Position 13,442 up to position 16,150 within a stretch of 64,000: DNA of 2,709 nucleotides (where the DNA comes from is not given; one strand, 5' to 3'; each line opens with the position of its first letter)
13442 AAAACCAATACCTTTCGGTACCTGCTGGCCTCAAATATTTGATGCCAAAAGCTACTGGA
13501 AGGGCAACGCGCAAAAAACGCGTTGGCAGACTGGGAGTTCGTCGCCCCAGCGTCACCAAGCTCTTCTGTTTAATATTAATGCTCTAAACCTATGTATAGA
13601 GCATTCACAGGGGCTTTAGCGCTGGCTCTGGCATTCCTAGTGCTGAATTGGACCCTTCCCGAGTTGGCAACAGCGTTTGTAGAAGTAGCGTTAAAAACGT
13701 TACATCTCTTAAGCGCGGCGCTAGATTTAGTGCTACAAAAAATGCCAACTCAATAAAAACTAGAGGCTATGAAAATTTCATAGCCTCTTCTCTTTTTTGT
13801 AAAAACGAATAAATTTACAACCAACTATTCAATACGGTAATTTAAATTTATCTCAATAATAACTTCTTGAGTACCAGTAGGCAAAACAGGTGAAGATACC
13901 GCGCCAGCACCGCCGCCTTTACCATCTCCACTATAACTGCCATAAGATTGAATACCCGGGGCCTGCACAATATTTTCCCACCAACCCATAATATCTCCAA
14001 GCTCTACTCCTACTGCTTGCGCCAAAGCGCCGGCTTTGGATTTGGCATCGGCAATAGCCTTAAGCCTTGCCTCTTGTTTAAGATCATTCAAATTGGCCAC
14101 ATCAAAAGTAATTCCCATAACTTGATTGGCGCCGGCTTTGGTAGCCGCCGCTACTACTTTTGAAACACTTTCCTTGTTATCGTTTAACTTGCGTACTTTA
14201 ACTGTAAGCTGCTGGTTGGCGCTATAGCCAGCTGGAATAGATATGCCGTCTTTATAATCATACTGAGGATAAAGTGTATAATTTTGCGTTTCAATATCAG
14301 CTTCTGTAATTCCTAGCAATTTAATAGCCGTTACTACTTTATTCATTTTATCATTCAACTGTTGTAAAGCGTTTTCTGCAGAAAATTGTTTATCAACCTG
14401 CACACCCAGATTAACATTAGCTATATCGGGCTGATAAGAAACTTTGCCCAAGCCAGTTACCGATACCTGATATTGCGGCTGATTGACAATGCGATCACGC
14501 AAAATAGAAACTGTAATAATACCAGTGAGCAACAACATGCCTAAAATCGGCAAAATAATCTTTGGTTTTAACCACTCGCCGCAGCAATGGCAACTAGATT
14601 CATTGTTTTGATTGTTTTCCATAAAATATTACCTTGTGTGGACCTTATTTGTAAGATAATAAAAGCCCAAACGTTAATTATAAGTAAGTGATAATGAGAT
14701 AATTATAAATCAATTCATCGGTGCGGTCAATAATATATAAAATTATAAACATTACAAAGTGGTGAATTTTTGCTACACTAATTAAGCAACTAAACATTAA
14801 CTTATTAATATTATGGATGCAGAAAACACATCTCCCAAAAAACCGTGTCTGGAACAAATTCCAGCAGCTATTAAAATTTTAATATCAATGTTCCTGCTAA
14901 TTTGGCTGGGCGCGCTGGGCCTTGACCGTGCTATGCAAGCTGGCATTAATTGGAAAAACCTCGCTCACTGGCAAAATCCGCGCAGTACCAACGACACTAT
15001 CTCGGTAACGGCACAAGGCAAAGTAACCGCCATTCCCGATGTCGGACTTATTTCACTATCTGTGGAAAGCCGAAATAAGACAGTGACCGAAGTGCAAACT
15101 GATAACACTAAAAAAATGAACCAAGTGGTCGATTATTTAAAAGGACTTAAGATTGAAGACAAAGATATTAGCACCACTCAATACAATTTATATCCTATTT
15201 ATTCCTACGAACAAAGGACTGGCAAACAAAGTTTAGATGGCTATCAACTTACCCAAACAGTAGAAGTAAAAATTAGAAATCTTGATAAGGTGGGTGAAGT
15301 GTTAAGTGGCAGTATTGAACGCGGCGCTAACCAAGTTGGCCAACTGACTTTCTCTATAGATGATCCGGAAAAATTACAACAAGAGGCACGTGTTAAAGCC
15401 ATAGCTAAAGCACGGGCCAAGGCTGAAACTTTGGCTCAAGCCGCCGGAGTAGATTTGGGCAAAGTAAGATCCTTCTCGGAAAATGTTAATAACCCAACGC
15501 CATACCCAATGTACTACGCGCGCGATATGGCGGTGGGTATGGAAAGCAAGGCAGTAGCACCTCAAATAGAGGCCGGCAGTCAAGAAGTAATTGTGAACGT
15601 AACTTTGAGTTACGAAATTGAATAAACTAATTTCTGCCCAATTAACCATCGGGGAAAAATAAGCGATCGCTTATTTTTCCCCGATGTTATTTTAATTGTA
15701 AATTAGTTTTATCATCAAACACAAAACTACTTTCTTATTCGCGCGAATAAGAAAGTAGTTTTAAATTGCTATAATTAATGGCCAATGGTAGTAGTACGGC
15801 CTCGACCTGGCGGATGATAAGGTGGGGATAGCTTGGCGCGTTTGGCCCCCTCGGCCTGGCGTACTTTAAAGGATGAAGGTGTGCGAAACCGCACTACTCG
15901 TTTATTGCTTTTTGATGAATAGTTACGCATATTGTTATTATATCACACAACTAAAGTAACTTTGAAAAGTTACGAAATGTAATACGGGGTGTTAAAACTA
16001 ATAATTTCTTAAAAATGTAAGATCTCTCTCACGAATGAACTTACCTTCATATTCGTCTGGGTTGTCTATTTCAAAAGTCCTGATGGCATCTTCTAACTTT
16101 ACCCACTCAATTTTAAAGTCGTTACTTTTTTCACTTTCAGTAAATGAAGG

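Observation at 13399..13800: Self-contained GC-rich micro-operon: promoter, two tiny ORFs (basic 34-aa + hydrophobic 54-aa), terminator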

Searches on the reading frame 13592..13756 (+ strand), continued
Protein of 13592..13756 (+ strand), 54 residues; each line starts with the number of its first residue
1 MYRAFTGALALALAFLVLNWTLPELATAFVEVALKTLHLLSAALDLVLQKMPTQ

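Call 99: search_dna_similar(query=window:13592-13753:+, collection=phages, mode=protein, max_evalue=0.01, max_rows=5)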
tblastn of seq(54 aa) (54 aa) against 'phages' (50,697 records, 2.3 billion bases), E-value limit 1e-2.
No match.

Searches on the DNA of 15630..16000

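Call 88: search_rna_families(source=window, start=15630, end=16000, threshold=evalue, max_evalue=1, show_alignments=1)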
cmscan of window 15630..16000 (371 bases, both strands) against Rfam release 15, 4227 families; matches with E-value up to 1: 13.
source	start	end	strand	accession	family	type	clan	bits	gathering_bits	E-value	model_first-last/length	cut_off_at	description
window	15648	15689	+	RF04343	Plastid-psbA-2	Cis-reg;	CL00153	29.2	55.8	0.001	1-60/60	no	Plastid-psbA-2 3UTR RNA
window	15647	15686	-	RF04134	MIR7504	Gene; miRNA;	-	26.5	83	0.013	1-124/124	no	MIR7504 microRNA precursor family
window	15635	15761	-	RF01774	rpsL_ricks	Cis-reg; leader;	-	25.2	60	0.93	1-131/131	no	Rickettsia rpsL leader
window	15710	15774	-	RF04170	MIR7723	Gene; miRNA;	-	24.3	200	0.0084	1-235/235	no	MIR7723 microRNA precursor family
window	15692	15759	+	RF02844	RefA9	Gene; antisense;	-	24.3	49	0.13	1-64/64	no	Enterococcus sRNA A9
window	15640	15692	-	RF04170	MIR7723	Gene; miRNA;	-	22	200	0.03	1-235/235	no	MIR7723 microRNA precursor family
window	15702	15779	-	RF04134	MIR7504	Gene; miRNA;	-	20.7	83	0.36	1-124/124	no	MIR7504 microRNA precursor family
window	15721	15767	-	RF04352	Plastid-psbA-4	Cis-reg;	CL00153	19.8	56.8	0.68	1-61/61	no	Plastid-psbA-4 3UTR RNA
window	15718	15764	+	RF04352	Plastid-psbA-4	Cis-reg;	CL00153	19.6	56.8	0.78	1-61/61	no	Plastid-psbA-4 3UTR RNA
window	15724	15768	+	RF00739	MIR476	Gene; miRNA;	-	19.3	80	0.61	1-92/92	no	MIR476 microRNA precursor family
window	15722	15764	-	RF04109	mir-1305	Gene; miRNA;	-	19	63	0.48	1-83/83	no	mir-1305 microRNA precursor family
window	15649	15803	-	RF00077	SraB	Gene; sRNA;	-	16.9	130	0.45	1-169/169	no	SraB RNA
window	15638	15698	-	RF01937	mir-2780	Gene; miRNA;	-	16.9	95.5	0.46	1-88/88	no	mir-2780 microRNA precursor family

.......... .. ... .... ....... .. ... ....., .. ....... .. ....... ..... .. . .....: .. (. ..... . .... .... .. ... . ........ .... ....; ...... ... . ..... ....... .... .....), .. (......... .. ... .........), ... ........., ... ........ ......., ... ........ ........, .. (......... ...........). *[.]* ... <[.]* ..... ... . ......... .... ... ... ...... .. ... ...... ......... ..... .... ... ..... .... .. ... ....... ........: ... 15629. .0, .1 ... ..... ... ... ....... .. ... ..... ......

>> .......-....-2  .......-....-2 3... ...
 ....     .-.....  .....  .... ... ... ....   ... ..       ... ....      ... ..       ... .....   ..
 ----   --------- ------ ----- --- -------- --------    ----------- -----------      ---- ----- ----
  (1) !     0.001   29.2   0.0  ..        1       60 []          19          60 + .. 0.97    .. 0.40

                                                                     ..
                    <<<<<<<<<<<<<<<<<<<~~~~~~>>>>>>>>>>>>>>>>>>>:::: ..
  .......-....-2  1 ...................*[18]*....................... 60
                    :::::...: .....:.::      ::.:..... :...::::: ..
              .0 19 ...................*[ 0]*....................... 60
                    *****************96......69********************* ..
